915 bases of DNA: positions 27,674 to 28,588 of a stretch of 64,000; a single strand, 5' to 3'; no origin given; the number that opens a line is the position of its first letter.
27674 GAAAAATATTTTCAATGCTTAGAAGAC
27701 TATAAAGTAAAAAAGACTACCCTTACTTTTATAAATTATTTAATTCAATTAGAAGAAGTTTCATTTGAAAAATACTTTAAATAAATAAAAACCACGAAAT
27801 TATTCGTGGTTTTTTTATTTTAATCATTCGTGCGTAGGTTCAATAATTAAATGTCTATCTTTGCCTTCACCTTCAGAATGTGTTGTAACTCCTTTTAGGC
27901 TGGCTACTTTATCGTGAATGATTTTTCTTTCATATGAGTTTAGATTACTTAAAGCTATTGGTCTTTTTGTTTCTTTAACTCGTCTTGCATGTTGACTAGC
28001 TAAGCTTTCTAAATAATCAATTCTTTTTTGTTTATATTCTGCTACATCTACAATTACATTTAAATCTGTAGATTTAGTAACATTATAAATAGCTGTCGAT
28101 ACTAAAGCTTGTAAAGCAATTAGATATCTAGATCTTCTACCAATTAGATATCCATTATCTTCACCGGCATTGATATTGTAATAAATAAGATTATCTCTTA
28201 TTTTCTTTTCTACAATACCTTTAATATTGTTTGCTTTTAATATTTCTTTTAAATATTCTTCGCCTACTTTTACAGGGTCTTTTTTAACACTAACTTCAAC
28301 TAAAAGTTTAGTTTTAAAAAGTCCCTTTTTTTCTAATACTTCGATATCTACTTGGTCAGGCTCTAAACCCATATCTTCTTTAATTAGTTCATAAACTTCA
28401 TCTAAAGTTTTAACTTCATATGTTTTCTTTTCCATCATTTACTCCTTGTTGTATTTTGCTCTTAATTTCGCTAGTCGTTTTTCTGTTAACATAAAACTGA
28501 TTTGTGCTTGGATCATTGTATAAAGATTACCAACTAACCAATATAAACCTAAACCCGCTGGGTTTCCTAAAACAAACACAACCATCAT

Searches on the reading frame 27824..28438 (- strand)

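Call 59: search_protein_families(library=pfam, proteins=[window:27824-28438:-], max_evalue=0.001)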
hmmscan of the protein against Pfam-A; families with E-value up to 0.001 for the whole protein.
window:27824-28438:- (204 aa): 3 families
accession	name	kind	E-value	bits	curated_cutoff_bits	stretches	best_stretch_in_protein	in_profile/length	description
PF01424.28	R3H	-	1e-15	57.9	26.8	1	143-201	3-60/60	R3H domain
PF13083.13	KH_KhpA-B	-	9e-06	26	32.1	1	60-124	5-69/73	KhpA/KhpB, KH domain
PF14804.11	Jag_N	-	0.00089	20.1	25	0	10-50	4-49/50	Jag N-terminus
